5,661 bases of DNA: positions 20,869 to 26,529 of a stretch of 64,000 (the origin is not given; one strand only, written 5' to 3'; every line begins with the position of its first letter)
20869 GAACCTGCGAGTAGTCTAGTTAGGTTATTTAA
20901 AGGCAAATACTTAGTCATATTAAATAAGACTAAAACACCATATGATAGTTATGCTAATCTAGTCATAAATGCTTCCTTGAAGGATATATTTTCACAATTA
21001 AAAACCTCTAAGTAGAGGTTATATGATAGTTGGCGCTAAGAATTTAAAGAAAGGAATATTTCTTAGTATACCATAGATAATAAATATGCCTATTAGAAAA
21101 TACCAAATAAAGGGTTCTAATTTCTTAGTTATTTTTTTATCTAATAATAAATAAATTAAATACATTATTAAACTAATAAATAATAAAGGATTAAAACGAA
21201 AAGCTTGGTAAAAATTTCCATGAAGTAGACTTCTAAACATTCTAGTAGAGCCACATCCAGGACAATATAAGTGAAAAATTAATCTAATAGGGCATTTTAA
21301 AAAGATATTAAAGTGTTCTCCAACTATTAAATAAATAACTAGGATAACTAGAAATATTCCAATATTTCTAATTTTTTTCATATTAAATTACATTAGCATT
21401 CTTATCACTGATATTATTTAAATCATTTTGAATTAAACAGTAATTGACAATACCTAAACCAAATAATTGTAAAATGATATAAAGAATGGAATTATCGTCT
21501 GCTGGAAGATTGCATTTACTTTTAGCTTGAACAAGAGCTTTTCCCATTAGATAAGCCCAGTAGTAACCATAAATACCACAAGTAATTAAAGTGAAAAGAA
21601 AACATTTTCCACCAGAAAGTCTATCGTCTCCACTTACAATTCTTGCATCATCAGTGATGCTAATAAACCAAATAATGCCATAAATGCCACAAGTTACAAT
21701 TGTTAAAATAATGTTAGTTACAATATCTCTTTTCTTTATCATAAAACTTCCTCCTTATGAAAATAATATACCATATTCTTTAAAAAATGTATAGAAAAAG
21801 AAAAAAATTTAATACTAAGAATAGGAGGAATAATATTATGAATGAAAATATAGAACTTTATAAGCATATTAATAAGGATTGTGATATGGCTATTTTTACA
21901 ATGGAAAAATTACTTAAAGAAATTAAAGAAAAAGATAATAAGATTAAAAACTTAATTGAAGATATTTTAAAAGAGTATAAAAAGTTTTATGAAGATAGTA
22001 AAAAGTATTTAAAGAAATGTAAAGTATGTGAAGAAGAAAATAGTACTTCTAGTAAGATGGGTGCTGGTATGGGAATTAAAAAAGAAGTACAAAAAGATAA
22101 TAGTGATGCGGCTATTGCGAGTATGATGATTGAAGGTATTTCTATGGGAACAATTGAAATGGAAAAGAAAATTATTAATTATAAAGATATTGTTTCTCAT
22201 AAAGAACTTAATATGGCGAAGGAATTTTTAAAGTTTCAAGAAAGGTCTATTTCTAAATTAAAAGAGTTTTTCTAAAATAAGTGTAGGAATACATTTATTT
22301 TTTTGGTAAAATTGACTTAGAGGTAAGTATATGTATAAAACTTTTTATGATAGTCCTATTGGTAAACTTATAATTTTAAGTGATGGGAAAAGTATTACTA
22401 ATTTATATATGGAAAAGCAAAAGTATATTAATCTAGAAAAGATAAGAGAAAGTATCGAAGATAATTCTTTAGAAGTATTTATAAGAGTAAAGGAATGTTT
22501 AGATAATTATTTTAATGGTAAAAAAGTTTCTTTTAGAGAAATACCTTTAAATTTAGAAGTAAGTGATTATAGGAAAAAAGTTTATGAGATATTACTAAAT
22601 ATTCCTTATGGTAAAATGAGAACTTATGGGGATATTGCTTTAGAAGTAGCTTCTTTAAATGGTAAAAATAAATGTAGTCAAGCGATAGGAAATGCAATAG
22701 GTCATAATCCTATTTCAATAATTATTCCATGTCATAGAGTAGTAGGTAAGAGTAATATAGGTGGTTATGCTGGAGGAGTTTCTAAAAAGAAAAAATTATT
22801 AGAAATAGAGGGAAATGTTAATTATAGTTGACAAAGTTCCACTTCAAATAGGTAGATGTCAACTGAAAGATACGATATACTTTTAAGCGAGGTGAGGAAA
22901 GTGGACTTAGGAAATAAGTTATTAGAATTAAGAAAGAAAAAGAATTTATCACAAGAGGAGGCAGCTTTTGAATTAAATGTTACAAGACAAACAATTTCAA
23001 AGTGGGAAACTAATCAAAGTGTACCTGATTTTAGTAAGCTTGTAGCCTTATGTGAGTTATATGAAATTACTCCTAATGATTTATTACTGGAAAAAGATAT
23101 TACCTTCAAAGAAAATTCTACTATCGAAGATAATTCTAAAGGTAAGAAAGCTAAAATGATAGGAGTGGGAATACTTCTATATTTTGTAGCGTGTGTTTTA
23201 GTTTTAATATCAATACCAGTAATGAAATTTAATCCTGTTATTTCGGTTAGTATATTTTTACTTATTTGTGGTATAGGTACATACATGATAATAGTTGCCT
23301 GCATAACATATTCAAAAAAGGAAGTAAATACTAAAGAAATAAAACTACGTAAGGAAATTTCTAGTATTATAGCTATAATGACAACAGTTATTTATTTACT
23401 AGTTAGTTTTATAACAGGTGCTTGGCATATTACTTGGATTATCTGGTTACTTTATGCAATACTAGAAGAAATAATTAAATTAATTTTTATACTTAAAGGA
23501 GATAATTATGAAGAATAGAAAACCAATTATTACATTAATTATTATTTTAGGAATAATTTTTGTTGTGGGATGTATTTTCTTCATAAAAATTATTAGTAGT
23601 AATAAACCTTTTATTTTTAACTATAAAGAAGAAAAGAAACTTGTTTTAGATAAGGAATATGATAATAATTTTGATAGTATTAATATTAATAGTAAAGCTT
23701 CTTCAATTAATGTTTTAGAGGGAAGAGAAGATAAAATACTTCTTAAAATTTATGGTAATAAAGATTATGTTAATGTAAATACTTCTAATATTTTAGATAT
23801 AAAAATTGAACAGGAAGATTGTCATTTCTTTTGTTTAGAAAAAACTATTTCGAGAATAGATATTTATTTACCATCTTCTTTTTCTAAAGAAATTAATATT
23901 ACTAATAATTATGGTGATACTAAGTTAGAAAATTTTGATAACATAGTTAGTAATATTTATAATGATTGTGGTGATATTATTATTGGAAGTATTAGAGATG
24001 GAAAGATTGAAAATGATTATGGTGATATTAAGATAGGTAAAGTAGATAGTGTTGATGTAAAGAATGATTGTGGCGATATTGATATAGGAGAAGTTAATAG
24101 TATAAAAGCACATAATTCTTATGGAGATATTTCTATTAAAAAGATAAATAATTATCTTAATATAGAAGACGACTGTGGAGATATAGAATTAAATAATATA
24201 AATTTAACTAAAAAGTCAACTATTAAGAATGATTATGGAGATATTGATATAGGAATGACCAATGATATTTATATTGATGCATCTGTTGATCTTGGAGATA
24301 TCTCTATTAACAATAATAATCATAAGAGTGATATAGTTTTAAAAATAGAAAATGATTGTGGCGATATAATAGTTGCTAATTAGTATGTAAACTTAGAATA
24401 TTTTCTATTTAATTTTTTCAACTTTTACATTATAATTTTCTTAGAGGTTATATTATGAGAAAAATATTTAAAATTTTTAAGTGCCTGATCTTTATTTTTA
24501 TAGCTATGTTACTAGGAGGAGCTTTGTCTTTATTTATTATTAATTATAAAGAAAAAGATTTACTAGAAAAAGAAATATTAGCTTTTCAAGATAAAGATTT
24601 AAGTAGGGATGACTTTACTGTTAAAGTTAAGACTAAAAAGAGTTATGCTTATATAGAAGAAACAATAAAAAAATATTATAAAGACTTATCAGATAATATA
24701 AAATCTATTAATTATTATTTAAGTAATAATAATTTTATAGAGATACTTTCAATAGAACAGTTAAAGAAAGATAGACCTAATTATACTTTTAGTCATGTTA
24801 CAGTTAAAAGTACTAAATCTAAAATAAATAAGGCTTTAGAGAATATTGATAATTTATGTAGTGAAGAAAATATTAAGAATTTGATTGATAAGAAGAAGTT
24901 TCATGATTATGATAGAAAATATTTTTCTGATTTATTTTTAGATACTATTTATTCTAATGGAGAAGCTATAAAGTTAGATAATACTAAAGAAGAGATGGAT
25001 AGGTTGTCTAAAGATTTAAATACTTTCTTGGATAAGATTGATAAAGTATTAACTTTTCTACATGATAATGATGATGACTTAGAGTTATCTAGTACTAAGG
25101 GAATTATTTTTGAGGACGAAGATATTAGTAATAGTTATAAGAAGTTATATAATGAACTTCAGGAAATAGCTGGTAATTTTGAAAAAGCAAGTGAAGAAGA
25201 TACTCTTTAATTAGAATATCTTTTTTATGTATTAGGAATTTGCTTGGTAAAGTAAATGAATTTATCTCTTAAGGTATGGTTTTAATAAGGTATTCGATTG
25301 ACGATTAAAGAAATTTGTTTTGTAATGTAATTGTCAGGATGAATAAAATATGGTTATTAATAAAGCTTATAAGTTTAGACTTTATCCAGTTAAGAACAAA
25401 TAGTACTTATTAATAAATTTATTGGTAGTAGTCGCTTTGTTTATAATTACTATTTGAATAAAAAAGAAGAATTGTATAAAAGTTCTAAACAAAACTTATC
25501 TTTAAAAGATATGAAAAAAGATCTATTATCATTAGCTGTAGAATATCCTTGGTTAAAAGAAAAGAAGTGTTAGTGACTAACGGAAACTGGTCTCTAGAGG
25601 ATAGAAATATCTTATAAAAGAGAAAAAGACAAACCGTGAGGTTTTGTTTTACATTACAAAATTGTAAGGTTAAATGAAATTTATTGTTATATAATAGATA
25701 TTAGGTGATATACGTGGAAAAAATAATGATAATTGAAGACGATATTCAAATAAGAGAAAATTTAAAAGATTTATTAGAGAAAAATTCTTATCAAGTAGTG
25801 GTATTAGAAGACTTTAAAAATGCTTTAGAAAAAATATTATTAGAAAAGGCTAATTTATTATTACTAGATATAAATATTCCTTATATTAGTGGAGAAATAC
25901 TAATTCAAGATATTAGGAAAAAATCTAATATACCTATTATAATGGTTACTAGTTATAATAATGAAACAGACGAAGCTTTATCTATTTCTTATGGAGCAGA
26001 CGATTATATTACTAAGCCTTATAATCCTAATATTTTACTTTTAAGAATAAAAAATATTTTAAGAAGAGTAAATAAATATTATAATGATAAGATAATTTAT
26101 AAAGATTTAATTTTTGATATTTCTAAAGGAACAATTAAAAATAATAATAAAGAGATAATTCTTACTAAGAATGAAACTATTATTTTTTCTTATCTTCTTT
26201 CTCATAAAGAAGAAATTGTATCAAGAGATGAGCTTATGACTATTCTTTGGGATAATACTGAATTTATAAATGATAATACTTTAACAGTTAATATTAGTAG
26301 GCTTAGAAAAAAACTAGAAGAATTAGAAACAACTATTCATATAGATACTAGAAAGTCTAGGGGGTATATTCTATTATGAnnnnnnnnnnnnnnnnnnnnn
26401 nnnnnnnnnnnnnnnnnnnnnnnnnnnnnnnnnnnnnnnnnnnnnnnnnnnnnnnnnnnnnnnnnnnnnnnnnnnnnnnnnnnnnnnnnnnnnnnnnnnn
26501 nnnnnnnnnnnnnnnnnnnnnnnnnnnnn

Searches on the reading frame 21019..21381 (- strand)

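Call 60: search_protein_families(library=pfam, proteins=[window:21019-21381:-], max_evalue=0.001)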
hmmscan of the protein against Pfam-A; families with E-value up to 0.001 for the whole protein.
window:21019-21381:- (120 aa): 1 family
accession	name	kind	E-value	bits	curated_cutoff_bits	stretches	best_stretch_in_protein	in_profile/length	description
PF10825.13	DUF2752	-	4.9e-19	68.6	27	1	30-77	1-48/49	Protein of unknown function (DUF2752)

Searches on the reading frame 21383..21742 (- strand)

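Call 60: search_protein_families(library=pfam, proteins=[window:21383-21742:-], max_evalue=0.001)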
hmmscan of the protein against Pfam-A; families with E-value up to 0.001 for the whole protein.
window:21383-21742:- (119 aa): 1 family
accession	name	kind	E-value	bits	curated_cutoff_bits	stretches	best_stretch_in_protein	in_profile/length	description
PF14018.11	DUF4234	-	2.3e-22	79.3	25.3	1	5-70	1-68/70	Domain of unknown function (DUF4234)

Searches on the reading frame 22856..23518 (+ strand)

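Call 61: search_protein_families(library=pfam, proteins=[window:22856-23518:+], max_evalue=0.001)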
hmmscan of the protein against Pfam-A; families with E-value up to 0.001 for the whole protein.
window:22856-23518:+ (220 aa): 4 families
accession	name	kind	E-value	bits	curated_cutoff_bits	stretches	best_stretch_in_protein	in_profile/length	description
PF01381.28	HTH_3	-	1.7e-15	57.2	23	1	23-76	2-55/55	Helix-turn-helix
PF12844.13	HTH_19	-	2e-13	50.5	30.2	1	19-81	1-63/64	Helix-turn-helix domain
PF13560.12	HTH_31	-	4.4e-10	40.2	27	1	17-75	1-60/64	Helix-turn-helix domain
PF13443.12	HTH_26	-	8.8e-06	26.3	22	1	21-77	1-58/63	Cro/C1-type HTH DNA-binding domain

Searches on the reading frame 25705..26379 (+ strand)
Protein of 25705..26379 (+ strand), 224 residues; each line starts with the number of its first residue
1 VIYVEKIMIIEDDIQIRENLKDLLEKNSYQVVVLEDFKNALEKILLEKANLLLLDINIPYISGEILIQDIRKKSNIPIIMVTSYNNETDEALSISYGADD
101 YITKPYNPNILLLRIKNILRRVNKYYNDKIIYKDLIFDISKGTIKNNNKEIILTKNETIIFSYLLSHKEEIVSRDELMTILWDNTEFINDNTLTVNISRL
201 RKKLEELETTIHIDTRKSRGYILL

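Call 69: search_protein_families(library=pfam, proteins=[window:25705-26379:+], max_evalue=0.00001)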
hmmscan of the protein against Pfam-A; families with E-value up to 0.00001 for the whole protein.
window:25705-26379:+ (224 aa): 2 families
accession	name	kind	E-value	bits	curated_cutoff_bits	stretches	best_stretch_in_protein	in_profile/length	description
PF00072.30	Response_reg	-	1.2e-23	83.9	30.2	1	7-115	1-110/111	Response regulator receiver domain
PF00486.34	Trans_reg_C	-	1.1e-19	70.7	26.2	1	149-223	2-77/77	Transcriptional regulatory protein, C terminal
